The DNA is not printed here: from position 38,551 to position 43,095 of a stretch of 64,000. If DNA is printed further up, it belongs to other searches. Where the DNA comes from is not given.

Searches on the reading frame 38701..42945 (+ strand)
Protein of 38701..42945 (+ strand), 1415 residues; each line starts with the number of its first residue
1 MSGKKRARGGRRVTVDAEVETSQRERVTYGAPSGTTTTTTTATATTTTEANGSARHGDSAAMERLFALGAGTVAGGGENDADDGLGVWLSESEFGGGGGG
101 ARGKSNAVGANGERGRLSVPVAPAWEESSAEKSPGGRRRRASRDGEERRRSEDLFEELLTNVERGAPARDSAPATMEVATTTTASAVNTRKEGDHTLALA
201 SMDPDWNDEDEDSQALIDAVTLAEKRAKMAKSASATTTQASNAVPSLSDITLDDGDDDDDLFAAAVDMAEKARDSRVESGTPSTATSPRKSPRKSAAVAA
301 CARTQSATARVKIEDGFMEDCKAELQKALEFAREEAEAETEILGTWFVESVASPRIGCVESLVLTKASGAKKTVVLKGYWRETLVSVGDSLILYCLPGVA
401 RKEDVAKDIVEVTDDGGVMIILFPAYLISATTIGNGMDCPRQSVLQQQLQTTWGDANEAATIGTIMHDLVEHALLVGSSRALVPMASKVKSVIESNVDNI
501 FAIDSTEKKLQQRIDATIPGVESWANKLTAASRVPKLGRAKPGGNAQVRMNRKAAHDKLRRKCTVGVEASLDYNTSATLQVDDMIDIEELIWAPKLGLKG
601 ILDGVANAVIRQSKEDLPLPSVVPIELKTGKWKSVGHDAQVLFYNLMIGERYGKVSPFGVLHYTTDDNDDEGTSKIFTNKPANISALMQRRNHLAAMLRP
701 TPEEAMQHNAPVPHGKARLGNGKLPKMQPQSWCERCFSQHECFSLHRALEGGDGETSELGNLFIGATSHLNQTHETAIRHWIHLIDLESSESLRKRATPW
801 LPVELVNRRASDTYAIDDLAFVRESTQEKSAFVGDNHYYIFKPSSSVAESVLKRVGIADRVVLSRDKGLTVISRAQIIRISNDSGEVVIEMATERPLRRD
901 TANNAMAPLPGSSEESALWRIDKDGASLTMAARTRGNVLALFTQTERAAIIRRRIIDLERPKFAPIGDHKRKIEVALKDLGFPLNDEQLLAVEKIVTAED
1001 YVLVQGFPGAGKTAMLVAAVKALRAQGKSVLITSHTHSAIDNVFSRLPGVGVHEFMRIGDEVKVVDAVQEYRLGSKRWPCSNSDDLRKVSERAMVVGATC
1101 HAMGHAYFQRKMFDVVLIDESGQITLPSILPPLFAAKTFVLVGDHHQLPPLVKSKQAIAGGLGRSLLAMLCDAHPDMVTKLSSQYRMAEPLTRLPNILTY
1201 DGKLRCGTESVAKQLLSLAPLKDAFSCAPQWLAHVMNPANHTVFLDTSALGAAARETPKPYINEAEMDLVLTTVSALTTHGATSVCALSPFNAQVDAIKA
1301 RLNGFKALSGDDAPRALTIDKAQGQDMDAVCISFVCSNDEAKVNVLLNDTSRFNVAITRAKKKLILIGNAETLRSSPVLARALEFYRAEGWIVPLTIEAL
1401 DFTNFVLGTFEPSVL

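Call 11: find_encoding_contigs(protein=window:38701-42945:+, flank=10000, max_places=6)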
Protein window:38701-42945:+ (1415 aa): 1 contig read that carries it; 1 place shown.
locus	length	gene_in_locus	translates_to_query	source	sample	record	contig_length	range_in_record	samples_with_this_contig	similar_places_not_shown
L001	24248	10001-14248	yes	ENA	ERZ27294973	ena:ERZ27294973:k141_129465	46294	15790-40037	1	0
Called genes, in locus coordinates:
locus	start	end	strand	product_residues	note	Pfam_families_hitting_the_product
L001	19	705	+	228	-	-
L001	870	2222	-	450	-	-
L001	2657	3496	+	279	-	PF00118:Cpn60_TCP1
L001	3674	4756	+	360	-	-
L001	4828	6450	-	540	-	PF03121:Herpes_UL52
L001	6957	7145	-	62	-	-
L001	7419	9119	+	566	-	PF04851:ResIII (weak), PF00270:DEAD, PF00271:Helicase_C, PF13959:CTE_SPB4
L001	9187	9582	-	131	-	PF06592:DUF1138 (weak)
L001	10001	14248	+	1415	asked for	PF08696:Dna2, PF01443:Viral_helicase1 (faint), PF13086:AAA_11, PF13245:AAA_19, PF13604:AAA_30, PF13086:AAA_11, PF13087:AAA_12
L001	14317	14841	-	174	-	PF04101:Glyco_tran_28_C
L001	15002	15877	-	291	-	PF03372:Exo_endo_phos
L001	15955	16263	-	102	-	PF03372:Exo_endo_phos (weak)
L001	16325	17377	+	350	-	PF02353:CMAS, PF05175:MTS (weak), PF13489:Methyltransf_23, PF13847:Methyltransf_31, PF08241:Methyltransf_11, PF08242:Methyltransf_12, PF13649:Methyltransf_25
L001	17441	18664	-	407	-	-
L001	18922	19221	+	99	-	-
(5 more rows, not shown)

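Call 18: find_homologous_proteins(query=window:38701-42945:+, max_evalue=1e-50)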
Query window:38701-42945:+ (1415 aa): 4 proteins with E <= 1e-50 among 8000 candidates.
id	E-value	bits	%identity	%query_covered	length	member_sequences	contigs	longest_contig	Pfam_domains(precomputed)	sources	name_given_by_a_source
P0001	0.0e+0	3150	100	100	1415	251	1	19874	PF13087.13,PF13086.13,PF01443.25,PF13604.13,PF08696.18,PF13245.13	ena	-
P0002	0.0e+0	1607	62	85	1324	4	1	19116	PF13087.13,PF13086.13,PF01443.25,PF13604.13,PF08696.18,PF13245.13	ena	-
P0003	0.0e+0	1594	55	99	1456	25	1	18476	PF13087.13,PF13086.13,PF12705.14,PF01443.25,PF13604.13,PF08696.18,PF13245.13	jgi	-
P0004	4.0e-245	835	52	60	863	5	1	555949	PF08696.18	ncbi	ncbi:DNA replication factor Dna2-domain-containing protein, partial [Ostreococcus tauri]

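Call 19: find_encoding_contigs(protein=P0002, flank=6000, max_places=4)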
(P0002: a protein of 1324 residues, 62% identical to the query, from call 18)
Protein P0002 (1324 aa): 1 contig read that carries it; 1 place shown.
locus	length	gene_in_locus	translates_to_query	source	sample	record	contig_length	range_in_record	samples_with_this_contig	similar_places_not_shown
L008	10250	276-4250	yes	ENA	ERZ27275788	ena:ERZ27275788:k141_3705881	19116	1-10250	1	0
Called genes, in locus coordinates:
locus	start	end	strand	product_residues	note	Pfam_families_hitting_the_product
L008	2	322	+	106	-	?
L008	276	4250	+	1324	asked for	PF08696:Dna2, PF13086:AAA_11, PF13245:AAA_19, PF13604:AAA_30, PF01443:Viral_helicase1 (faint), PF13086:AAA_11, PF13087:AAA_12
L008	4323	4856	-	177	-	PF04101:Glyco_tran_28_C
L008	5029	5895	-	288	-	PF03372:Exo_endo_phos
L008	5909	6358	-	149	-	-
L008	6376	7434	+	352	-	PF02353:CMAS, PF05175:MTS, PF13489:Methyltransf_23, PF02390:Methyltransf_4 (weak), PF13847:Methyltransf_31, PF08241:Methyltransf_11, PF08242:Methyltransf_12, PF13649:Methyltransf_25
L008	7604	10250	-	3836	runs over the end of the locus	?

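Call 20: find_encoding_contigs(protein=P0003, flank=6000, max_places=4)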
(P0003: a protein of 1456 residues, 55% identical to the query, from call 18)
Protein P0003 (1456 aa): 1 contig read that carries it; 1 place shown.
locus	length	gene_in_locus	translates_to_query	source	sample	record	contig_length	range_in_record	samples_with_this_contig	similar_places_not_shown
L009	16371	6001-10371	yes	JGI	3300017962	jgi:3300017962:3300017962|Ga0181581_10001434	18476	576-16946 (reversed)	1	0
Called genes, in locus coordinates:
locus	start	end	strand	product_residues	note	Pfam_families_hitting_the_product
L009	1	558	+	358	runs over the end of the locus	PF00118:Cpn60_TCP1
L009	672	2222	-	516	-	PF03121:Herpes_UL52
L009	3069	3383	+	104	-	-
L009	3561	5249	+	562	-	PF04851:ResIII (weak), PF00270:DEAD, PF00271:Helicase_C, PF13959:CTE_SPB4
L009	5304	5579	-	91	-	-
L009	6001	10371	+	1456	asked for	PF12705:PDDEXK_1 (faint), PF08696:Dna2, PF01443:Viral_helicase1 (faint), PF13086:AAA_11, PF13245:AAA_19, PF13604:AAA_30, PF13086:AAA_11, PF13087:AAA_12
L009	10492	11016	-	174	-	PF04101:Glyco_tran_28_C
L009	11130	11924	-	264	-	PF03372:Exo_endo_phos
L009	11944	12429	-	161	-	-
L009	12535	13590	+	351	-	PF02353:CMAS, PF05175:MTS (weak), PF06080:DUF938 (weak), PF13489:Methyltransf_23, PF13847:Methyltransf_31, PF08241:Methyltransf_11, PF08242:Methyltransf_12, PF13649:Methyltransf_25, +1 more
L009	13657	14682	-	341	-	PF01926:MMR_HSR1, PF02421:FeoB_N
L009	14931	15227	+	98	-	-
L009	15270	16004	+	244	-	-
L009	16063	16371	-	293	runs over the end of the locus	?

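Call 21: find_encoding_contigs(protein=P0004, flank=6000, max_places=4)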
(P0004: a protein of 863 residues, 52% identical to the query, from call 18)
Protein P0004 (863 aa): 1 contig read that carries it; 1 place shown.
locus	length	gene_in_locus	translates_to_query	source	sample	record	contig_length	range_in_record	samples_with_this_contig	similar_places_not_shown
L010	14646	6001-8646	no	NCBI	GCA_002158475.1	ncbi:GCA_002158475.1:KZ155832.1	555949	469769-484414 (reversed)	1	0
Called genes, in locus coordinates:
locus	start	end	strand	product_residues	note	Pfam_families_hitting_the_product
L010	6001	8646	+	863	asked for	PF08696:Dna2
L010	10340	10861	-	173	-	PF04101:Glyco_tran_28_C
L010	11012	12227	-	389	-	PF03372:Exo_endo_phos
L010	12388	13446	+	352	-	PF02353:CMAS, PF05175:MTS (weak), PF13489:Methyltransf_23, PF02390:Methyltransf_4 (weak), PF13847:Methyltransf_31, PF08241:Methyltransf_11, PF08242:Methyltransf_12, PF13649:Methyltransf_25, +1 more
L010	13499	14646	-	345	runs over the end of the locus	PF01926:MMR_HSR1, PF02421:FeoB_N (weak)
